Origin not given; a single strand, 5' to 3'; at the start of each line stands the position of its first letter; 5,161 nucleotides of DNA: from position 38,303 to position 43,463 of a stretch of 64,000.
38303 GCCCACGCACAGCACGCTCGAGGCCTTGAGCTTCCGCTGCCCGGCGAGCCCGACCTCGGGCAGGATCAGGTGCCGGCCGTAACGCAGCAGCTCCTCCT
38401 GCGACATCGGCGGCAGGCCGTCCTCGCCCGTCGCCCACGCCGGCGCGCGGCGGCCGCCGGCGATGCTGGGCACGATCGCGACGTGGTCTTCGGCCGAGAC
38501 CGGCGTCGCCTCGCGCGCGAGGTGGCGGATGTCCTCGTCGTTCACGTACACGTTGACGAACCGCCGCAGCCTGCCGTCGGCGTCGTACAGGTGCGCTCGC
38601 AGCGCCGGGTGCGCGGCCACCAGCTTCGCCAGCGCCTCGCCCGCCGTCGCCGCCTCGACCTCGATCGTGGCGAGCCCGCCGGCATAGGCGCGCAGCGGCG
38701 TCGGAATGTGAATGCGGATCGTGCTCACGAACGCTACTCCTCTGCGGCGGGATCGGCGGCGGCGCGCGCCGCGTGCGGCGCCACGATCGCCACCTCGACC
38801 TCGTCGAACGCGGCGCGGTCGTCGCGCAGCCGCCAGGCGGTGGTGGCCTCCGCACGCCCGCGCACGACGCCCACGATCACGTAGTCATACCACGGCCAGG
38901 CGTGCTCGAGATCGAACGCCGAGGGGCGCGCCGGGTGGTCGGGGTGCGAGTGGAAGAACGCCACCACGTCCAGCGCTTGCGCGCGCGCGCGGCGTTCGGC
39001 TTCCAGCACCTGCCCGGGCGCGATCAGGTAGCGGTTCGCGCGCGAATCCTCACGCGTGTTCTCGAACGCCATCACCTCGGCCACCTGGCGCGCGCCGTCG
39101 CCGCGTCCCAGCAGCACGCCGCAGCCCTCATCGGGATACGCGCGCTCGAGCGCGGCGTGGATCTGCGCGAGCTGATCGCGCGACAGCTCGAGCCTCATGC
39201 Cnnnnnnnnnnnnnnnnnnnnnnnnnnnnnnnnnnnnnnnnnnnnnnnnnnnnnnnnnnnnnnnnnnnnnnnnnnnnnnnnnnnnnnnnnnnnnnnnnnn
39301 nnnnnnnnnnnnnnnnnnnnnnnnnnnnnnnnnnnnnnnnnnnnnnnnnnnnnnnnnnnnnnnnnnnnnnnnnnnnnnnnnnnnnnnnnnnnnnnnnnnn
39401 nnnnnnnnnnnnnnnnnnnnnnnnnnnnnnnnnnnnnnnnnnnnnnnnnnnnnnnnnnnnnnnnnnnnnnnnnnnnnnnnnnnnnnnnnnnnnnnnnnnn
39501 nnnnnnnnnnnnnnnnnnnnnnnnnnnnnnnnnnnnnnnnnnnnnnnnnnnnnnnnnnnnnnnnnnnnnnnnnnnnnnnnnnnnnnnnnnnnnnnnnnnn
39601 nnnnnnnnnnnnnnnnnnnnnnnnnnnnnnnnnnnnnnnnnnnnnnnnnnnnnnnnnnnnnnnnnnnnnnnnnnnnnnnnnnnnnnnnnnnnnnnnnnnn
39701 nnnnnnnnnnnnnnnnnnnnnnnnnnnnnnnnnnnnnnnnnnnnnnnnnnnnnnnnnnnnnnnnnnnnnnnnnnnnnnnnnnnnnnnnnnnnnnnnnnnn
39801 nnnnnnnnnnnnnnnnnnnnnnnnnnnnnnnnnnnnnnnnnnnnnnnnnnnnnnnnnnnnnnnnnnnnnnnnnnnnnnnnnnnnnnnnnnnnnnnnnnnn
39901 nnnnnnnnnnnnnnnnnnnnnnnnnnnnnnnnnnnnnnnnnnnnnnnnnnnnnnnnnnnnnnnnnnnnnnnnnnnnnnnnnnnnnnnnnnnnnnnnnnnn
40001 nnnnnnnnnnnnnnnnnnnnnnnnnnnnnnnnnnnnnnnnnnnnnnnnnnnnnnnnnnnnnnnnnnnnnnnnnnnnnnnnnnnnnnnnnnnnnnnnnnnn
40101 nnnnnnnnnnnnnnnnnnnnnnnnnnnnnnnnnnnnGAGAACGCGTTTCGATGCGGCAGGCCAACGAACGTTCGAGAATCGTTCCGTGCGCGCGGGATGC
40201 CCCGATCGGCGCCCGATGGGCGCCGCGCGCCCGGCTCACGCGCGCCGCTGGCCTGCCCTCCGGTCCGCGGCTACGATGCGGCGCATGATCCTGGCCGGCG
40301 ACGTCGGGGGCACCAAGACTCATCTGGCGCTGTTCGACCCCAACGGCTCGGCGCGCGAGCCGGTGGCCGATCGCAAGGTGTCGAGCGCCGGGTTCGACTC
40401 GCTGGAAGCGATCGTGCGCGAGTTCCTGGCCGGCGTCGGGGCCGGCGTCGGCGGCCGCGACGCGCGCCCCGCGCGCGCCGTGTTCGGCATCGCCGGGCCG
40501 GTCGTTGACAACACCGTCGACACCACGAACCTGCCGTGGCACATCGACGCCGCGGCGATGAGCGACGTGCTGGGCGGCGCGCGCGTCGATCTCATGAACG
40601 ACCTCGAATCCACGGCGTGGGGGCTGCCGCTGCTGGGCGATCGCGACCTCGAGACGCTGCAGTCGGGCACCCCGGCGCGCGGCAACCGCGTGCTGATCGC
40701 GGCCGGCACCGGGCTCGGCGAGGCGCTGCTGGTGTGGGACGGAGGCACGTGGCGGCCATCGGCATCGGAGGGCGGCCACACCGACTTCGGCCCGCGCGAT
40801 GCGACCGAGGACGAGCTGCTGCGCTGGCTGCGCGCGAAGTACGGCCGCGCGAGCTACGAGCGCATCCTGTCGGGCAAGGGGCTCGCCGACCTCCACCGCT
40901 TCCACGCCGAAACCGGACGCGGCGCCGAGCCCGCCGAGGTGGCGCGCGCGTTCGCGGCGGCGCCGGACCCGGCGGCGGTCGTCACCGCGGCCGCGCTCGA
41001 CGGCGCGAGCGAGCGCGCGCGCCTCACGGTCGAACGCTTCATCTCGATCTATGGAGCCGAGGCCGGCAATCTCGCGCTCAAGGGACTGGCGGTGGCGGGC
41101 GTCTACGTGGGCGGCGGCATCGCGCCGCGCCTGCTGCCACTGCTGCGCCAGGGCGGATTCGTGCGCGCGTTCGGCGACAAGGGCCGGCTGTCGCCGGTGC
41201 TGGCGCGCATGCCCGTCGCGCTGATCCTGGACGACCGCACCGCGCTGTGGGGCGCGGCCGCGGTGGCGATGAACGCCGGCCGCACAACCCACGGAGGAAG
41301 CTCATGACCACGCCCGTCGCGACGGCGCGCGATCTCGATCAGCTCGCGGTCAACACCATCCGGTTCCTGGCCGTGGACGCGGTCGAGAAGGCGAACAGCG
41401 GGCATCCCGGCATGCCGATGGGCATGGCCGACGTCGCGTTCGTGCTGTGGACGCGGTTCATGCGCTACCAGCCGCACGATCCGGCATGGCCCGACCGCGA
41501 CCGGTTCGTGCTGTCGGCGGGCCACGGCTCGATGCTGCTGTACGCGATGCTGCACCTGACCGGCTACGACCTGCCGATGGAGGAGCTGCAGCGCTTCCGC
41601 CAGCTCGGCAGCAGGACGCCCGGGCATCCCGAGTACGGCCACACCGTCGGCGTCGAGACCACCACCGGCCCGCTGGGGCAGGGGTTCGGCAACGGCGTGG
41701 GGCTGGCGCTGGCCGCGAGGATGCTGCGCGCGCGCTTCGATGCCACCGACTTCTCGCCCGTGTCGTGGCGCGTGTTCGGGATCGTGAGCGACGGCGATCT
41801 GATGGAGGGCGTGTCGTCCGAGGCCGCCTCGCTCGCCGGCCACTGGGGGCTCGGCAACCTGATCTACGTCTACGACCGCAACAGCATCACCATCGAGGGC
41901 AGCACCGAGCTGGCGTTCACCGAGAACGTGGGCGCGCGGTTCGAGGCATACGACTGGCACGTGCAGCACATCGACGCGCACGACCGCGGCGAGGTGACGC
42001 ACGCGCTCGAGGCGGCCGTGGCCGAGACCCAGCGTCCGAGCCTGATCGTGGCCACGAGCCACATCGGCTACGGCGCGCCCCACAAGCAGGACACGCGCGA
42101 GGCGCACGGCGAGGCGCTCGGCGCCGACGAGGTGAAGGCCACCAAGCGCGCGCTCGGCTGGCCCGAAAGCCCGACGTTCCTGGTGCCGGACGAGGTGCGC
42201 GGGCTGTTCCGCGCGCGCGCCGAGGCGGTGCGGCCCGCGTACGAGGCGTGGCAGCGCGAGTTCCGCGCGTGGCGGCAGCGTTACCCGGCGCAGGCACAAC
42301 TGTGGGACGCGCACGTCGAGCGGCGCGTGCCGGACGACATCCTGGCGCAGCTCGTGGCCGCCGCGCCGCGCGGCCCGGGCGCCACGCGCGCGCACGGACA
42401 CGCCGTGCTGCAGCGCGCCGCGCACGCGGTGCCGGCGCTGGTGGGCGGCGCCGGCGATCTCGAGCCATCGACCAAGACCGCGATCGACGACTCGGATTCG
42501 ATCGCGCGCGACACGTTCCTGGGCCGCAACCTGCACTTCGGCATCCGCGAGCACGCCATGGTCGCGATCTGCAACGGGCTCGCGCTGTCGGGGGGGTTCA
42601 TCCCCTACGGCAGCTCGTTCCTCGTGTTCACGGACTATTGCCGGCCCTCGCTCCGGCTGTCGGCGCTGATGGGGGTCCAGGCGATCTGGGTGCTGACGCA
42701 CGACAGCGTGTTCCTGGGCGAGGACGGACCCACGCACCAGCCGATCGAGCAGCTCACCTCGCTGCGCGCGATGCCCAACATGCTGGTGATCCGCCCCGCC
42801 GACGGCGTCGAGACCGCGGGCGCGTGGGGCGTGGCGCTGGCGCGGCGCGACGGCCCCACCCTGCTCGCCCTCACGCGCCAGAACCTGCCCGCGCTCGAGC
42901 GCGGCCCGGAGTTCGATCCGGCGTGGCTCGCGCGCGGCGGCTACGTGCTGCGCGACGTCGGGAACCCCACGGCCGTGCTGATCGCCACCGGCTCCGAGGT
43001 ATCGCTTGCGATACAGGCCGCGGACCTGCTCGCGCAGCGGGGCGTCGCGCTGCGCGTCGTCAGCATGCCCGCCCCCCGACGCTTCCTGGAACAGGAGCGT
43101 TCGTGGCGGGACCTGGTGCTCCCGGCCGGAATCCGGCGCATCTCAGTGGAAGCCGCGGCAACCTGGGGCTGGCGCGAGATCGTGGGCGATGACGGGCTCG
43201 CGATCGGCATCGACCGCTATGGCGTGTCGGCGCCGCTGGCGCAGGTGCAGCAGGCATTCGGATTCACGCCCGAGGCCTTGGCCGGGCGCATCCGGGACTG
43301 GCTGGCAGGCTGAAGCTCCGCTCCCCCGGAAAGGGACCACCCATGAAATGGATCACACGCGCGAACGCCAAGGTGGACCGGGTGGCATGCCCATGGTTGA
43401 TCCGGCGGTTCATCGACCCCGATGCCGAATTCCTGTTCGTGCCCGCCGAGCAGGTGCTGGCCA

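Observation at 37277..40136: The thiocarboxylate cysteine-biosynthesis operon has its sulfur carrier fused in-frame to its own E1-rhodanese activator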

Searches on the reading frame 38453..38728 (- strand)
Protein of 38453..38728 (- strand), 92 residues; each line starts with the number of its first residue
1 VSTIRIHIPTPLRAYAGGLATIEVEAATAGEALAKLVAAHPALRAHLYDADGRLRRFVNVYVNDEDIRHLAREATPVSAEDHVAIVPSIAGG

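Call 47: search_protein_representatives(protein=window:38453-38728:-)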
Query: 92 residues. Proteins with E-value up to 0.001 (for the whole library): 5045; up to 1e-10: 1321; up to 1e-30: 0. The best 150 are listed.
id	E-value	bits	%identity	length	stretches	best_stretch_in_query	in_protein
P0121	1.4e-29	118.1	40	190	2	4-92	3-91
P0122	2.0e-28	114.5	62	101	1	5-92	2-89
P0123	7.2e-28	112.7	62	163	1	4-92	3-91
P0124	9.2e-28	112.3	60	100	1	5-92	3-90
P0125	9.3e-28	112.3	61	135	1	5-92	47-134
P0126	2.8e-27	110.8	62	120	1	5-92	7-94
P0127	3.9e-27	110.4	61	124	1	3-92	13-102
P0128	7.3e-27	109.5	63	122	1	4-92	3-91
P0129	7.8e-27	109.4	62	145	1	5-92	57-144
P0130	8.6e-27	109.2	60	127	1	4-92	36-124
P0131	1.3e-26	108.7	56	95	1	2-92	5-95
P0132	1.9e-26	108.2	60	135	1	5-92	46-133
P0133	2.0e-26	108.1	58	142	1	5-92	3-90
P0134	2.5e-26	107.7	60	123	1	5-92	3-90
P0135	2.9e-26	107.6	60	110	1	5-92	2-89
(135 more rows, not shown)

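Call 58: search_protein_families(library=pfam, proteins=[P0121], max_evalue=0.001)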
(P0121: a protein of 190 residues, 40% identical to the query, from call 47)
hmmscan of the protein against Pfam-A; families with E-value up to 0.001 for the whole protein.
P0121 (190 aa): 3 families
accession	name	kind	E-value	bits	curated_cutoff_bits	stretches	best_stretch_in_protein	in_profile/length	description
PF02597.26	ThiS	-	3.3e-33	114.5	22.5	2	5-91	1-76/76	ThiS family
PF09138.17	Urm1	-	1.8e-08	35.1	21.8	0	122-188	31-96/96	Urm1 (Ubiquitin related modifier)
PF14453.12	ThiS-like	-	0.00015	22.2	26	0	70-85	39-54/57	ThiS-like ubiquitin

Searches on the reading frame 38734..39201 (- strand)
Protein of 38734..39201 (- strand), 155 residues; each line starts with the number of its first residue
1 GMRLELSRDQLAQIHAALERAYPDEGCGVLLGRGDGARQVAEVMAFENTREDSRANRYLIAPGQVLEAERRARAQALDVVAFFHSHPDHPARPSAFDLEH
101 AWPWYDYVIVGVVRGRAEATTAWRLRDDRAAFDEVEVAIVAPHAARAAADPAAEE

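Call 4: search_protein_families(library=pfam, proteins=[window:38734-39201:-], max_evalue=0.01)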
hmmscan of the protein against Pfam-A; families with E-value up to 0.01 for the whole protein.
window:38734-39201:- (155 aa): 2 families
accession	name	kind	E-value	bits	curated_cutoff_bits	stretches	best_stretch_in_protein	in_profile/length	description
PF14464.11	Prok-JAB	-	7.9e-24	84.2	25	1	9-125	3-113/114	Prokaryotic homologs of the JAB domain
PF01398.27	JAB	-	0.0022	18.2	22.5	1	18-99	20-106/117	JAB1/Mov34/MPN/PAD-1 ubiquitin protease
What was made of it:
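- On Mec+/JAMM (MPN+) metalloprotease: Prok-JAB E 7.9e-24 (call 4).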

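Call 6: search_protein_families(library=ncbifam, proteins=[window:38734-39201:-], max_evalue=0.001)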
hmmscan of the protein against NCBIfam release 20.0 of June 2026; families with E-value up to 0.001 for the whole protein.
window:38734-39201:- (155 aa): 2 families
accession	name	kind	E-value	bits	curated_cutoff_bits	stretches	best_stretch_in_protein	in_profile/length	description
NF041370.1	desamp_Halo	equivalog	1.1e-21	77.1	130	1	15-137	14-131/133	desampylase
NF058523.1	6A-MBL_cap2_3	equivalog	8e-06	24.7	320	1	2-99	543-645/665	anti-phage 6A-MBL system cap2_3 protein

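Call 24: find_related_loci(query=window:38734-39198:-, collection=metagenome_contigs, flank=3500)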
Query window:38734-39198:- (154 aa) in metagenome_contigs; peptide patterns used: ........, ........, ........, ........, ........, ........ (x = any residue, [..] = any of these).
600 stretches matched a pattern (row limit reached: there are more); 133 encode a relative of the query (tblastn E <= 1e-3); the best 80 are kept; 80 distinct loci.
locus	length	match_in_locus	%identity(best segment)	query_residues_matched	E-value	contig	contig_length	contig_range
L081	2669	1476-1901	63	3-143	2e-54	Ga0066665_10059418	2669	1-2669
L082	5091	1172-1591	62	1-139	3e-52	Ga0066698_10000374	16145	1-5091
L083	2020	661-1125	59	1-154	1e-52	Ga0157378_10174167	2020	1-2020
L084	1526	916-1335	61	1-139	2e-53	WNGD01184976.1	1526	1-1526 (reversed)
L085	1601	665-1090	57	3-143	4e-53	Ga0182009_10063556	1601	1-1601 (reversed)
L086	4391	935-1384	57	1-149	1e-51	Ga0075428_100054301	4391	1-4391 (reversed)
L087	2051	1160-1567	63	3-137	1e-51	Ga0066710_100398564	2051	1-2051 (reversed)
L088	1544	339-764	55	1-141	6e-52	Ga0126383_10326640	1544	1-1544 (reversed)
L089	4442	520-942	60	1-140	1e-50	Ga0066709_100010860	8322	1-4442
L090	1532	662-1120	59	3-151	1e-51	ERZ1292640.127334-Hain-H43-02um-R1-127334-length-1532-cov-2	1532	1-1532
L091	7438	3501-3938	58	1-145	2e-50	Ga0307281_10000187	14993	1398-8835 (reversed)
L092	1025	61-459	61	1-132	3e-53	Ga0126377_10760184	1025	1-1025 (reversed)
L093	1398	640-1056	58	1-138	1e-51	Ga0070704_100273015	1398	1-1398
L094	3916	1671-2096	55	1-141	6e-50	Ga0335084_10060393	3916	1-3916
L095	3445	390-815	55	1-141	6e-50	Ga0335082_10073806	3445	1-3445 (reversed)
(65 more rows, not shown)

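Call 25: search_solved_structures(query=window:38734-39198:-, max_evalue=0.001, show_alignments=2)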
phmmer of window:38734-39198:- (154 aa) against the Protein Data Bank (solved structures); distinct sequences matched with E-value up to 0.001: 4.
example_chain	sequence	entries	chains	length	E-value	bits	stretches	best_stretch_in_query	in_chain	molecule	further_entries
2kcq_A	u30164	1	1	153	1.3e-29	106.4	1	8-142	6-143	Mov34/MPN/PAD-1 family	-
2kks_A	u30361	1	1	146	8.3e-12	48.6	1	4-136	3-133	Uncharacterized protein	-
5lda_A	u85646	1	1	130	1.6e-05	28.3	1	24-136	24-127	JAMM1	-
5ld9_A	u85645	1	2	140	2e-05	27.9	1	24-136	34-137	JAMM1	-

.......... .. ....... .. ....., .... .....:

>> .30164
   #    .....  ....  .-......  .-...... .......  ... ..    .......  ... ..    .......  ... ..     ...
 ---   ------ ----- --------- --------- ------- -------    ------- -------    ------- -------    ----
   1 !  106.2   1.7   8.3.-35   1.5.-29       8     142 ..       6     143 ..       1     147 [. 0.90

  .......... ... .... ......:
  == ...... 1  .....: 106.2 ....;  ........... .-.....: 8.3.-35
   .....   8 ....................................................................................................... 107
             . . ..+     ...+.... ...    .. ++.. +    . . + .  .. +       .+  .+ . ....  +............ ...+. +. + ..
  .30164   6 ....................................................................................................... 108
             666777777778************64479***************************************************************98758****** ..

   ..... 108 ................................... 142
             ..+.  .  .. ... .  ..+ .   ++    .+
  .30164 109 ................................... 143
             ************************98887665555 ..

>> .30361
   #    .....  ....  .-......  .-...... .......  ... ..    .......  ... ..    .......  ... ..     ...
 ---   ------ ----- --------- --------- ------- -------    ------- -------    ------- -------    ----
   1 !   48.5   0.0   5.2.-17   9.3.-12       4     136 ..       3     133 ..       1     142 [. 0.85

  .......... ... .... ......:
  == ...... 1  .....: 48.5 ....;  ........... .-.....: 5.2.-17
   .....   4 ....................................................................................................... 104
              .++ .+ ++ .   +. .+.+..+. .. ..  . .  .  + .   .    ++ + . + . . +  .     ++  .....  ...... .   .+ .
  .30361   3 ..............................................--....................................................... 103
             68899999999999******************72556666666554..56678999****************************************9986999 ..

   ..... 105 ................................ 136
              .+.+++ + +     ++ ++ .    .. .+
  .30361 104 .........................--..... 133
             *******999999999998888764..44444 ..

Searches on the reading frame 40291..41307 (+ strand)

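Call 46: search_protein_families(library=pfam, proteins=[window:40291-41307:+], max_evalue=0.001)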
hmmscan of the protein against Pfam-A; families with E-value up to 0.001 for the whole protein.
window:40291-41307:+ (338 aa): 1 family
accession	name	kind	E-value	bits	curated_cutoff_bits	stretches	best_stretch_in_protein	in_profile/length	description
PF02685.22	Glucokinase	-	8.5e-98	327.7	22.1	1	1-328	1-313/314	Glucokinase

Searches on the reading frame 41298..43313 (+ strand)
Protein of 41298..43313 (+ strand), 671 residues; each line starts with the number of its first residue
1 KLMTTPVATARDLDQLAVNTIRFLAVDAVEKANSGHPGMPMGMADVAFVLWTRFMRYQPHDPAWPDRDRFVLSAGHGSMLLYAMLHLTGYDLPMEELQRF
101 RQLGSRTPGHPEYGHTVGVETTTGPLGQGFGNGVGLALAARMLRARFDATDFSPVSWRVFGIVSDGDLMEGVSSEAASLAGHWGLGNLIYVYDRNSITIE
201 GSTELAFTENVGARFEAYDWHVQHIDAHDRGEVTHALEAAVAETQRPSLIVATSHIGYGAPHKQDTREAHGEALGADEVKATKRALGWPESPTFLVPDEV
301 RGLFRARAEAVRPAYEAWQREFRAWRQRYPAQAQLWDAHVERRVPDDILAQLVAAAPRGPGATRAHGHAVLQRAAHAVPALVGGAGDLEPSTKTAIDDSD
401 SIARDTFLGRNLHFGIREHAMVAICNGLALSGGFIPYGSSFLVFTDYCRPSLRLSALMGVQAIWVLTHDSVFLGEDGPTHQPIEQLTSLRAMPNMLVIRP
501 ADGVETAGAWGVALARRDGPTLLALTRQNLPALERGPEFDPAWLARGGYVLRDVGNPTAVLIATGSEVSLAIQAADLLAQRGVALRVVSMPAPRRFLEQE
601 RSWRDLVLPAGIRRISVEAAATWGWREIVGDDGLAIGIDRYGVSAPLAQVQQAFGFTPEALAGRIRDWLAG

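Call 46: search_protein_families(library=pfam, proteins=[window:41298-43313:+], max_evalue=0.001)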
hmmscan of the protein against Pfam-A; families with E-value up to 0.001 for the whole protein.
window:41298-43313:+ (671 aa): 4 families
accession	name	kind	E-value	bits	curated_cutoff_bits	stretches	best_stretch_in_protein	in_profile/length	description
PF00456.26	Transketolase_N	-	3.7e-134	447.4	22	1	14-345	2-334/334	Transketolase, thiamine diphosphate binding domain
PF02779.29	Transket_pyr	-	1e-46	159.2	27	1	363-531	5-173/174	Transketolase, pyrimidine binding domain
PF22613.1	Transketolase_C_1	-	1.3e-33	116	27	1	547-657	1-113/113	Transketolase-like TK C-terminal domain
PF02780.25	Transketolase_C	-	6.9e-09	36.1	25.9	1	548-660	1-123/124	Transketolase, C-terminal domain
